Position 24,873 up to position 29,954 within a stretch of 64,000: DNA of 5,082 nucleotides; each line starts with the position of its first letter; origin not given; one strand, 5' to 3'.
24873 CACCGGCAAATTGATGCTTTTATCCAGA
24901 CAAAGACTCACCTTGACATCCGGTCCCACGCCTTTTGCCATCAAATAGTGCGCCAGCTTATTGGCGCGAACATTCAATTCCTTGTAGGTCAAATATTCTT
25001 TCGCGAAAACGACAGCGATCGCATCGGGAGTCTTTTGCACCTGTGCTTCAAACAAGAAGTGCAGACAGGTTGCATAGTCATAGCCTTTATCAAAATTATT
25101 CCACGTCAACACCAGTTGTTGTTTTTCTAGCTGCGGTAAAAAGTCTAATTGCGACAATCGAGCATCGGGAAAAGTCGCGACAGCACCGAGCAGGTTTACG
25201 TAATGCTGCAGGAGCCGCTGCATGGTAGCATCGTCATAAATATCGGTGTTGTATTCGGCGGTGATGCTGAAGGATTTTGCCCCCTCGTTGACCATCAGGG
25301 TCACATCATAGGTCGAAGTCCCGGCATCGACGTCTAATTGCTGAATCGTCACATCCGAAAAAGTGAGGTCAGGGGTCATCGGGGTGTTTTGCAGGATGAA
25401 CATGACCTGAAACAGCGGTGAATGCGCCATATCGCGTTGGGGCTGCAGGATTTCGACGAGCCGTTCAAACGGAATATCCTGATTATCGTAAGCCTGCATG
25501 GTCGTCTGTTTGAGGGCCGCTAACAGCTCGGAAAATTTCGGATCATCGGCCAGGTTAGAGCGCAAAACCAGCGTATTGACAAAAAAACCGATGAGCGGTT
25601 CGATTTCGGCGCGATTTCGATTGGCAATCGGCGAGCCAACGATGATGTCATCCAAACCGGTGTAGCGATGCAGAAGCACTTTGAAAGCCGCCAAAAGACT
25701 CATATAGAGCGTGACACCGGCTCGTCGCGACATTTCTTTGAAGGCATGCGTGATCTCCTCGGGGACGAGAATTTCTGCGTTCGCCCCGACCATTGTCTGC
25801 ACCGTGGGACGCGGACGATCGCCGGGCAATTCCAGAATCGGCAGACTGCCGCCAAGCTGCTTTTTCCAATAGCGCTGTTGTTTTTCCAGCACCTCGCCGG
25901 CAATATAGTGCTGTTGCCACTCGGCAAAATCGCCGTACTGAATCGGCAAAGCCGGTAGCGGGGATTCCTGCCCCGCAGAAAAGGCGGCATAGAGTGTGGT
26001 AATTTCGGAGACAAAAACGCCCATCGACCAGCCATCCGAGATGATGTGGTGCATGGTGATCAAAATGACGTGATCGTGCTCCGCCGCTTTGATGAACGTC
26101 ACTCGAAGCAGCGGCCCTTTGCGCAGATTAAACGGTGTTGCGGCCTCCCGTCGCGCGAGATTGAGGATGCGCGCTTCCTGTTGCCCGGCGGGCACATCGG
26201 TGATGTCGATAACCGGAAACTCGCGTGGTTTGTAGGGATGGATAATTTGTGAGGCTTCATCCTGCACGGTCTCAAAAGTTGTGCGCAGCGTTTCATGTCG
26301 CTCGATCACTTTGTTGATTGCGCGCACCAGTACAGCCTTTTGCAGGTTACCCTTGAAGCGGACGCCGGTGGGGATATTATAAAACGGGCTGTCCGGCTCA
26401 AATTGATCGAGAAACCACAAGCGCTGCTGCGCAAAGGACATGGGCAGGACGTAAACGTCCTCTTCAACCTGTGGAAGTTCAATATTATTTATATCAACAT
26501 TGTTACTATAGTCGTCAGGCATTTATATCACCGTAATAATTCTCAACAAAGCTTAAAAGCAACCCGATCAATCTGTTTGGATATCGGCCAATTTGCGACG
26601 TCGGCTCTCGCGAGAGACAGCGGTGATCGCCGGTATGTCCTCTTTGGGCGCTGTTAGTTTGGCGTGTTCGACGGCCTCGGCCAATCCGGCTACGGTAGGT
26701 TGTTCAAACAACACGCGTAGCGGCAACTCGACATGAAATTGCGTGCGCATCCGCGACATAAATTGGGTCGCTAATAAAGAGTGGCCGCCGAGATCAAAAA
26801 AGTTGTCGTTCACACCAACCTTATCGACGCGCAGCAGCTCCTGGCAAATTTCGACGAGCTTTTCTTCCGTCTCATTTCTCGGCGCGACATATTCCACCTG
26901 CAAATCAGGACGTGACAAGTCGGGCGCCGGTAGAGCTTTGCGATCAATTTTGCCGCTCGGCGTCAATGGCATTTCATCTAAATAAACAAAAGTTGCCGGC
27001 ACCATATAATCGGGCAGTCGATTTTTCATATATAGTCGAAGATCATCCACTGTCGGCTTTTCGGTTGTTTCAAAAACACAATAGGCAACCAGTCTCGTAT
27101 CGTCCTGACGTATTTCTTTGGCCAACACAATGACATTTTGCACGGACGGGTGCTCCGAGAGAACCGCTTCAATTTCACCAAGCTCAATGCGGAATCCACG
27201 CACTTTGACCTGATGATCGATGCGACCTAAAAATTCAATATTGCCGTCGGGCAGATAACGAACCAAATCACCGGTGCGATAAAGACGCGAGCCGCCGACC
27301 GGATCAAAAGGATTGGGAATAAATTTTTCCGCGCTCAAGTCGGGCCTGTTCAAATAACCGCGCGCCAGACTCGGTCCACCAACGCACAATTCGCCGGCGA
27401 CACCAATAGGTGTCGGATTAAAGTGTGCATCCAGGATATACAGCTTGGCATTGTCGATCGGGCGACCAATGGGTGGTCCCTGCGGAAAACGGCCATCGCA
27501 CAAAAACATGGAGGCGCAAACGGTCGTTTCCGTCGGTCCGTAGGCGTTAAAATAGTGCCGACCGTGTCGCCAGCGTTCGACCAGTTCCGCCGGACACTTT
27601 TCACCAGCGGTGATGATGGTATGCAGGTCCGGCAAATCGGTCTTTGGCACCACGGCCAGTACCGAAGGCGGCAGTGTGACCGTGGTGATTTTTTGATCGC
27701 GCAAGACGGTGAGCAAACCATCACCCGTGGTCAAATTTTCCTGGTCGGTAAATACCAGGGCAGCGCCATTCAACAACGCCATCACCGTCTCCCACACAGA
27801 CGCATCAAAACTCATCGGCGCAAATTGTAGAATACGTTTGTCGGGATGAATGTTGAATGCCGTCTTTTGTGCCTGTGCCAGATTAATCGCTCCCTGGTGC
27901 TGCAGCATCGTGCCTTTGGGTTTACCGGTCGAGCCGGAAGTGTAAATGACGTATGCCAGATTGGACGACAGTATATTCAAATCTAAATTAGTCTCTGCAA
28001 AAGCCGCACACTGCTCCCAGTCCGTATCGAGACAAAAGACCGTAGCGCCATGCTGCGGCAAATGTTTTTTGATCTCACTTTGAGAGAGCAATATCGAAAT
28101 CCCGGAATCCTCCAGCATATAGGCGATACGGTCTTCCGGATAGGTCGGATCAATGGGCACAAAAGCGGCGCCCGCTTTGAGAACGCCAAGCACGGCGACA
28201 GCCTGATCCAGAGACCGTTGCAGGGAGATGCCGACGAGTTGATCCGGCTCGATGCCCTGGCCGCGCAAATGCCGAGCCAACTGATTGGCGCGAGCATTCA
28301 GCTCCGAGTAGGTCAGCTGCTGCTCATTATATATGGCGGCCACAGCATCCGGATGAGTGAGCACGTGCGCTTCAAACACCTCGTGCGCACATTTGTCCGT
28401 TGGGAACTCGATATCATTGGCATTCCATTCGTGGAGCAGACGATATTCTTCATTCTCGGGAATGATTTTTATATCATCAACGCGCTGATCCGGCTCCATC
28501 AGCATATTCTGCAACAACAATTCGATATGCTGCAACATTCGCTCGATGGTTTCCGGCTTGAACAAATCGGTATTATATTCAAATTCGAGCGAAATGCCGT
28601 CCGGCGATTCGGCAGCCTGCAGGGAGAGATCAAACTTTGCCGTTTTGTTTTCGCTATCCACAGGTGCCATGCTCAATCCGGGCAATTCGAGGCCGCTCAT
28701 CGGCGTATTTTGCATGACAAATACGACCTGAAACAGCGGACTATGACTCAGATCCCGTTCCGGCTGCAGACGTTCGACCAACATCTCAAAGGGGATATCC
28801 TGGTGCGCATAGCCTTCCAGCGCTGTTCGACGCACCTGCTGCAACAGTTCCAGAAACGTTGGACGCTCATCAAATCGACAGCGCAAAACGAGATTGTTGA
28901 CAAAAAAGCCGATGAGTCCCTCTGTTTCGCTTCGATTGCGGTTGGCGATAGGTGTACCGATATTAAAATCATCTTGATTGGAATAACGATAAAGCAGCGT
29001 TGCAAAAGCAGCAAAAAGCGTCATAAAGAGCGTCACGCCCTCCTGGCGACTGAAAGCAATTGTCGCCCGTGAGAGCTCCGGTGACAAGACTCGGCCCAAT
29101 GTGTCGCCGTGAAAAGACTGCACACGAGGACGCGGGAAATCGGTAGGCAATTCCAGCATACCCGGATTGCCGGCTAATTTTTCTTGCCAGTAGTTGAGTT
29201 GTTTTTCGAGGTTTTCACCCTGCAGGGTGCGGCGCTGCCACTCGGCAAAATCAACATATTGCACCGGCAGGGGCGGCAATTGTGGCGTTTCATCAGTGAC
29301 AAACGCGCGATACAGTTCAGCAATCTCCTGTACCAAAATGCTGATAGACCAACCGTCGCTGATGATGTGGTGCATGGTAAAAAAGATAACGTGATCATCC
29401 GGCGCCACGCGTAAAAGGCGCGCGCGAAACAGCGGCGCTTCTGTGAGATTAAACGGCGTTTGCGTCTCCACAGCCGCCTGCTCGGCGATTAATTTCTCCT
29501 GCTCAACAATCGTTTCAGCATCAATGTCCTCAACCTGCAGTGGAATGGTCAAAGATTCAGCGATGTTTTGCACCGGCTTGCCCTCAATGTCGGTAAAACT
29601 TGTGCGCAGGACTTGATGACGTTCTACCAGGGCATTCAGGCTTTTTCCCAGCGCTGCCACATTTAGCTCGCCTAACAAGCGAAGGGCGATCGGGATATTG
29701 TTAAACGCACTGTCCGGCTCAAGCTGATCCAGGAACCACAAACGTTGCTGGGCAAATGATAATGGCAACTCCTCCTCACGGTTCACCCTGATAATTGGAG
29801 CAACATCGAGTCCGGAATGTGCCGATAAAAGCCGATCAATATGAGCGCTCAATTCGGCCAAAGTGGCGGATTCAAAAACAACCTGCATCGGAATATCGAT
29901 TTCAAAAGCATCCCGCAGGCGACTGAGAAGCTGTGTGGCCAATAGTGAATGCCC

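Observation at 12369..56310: Three E domains, with exactly two DCL-initiating proteins in view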

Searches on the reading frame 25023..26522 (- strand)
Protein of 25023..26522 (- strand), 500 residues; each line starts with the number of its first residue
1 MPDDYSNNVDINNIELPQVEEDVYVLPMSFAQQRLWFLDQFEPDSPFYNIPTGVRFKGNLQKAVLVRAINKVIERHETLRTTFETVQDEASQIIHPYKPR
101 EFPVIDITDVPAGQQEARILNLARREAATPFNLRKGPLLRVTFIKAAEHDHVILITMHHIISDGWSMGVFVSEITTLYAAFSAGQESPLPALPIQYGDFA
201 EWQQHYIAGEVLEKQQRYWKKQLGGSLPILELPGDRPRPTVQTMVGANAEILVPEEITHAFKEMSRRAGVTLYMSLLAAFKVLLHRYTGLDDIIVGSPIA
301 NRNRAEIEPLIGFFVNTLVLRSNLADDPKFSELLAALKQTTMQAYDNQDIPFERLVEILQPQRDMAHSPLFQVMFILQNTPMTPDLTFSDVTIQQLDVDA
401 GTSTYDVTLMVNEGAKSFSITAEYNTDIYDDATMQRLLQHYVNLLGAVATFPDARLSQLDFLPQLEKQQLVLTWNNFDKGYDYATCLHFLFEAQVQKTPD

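Call 10: search_protein_families(library=ncbifam, proteins=[window:25023-26522:-], max_evalue=0.001)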
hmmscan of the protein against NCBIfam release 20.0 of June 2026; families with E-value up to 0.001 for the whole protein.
window:25023-26522:- (500 aa): 6 families
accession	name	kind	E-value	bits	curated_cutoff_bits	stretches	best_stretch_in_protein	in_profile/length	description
NF004282.0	PRK05691.1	subfamily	6e-127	424.1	4090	1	25-500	1728-2203/4334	non-ribosomal peptide synthase/polyketide synthase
NF047350.1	aureusi_NRPS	equivalog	2.3e-85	286.8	2500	1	16-460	986-1410/2373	aureusimine non-ribosomal peptide synthetase AusA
NF038078.1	NRPS_MxcG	equivalog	3.8e-27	94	2300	1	26-458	5-426/1442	myxochelin non-ribosomal peptide synthetase MxcG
NF041803.1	NRPS_SolG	exception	3.4e-20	71.3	2200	1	65-499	151-575/1163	solanimycin non-ribosomal peptide synthetase SolG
TIGR03443.1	alpha_am_amid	equivalog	1.1e-19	69.4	1030.1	1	219-500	2-251/1390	L-aminoadipate-semialdehyde dehydrogenase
NF007605.2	PRK10252.1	equivalog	5.3e-19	67.3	2400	1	26-500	4-469/1292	enterobactin non-ribosomal peptide synthetase EntF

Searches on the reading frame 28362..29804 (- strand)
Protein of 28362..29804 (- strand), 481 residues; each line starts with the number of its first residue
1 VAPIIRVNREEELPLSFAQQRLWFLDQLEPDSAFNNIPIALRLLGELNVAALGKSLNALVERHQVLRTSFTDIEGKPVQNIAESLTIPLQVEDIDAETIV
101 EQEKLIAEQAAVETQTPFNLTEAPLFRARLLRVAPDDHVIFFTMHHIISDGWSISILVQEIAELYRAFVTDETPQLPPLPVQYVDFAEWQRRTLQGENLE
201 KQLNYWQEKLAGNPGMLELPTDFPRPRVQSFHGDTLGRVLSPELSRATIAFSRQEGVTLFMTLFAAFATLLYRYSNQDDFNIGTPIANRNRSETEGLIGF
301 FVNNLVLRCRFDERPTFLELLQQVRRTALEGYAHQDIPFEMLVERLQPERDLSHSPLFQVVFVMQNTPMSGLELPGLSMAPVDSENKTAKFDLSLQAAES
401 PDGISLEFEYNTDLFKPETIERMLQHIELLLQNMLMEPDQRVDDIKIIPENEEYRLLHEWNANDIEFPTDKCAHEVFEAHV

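Call 10: search_protein_families(library=ncbifam, proteins=[window:28362-29804:-], max_evalue=0.001)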
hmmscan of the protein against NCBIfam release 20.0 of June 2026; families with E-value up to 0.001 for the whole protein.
window:28362-29804:- (481 aa): 6 families
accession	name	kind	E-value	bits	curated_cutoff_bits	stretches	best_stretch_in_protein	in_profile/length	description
NF004282.0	PRK05691.1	subfamily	5.3e-135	450.9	4090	1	3-480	1719-2197/4334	non-ribosomal peptide synthase/polyketide synthase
NF047350.1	aureusi_NRPS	equivalog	3e-86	289.7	2500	1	8-480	990-1443/2373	aureusimine non-ribosomal peptide synthetase AusA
NF038078.1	NRPS_MxcG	equivalog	8e-27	93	2300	1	10-447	2-429/1442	myxochelin non-ribosomal peptide synthetase MxcG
NF007605.2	PRK10252.1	equivalog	2.3e-20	71.8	2400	1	12-473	3-457/1292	enterobactin non-ribosomal peptide synthetase EntF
TIGR03443.1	alpha_am_amid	equivalog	6.1e-18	63.6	1030.1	1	206-455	2-221/1390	L-aminoadipate-semialdehyde dehydrogenase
NF041803.1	NRPS_SolG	exception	1.4e-10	39.4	2200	1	57-481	156-571/1163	solanimycin non-ribosomal peptide synthetase SolG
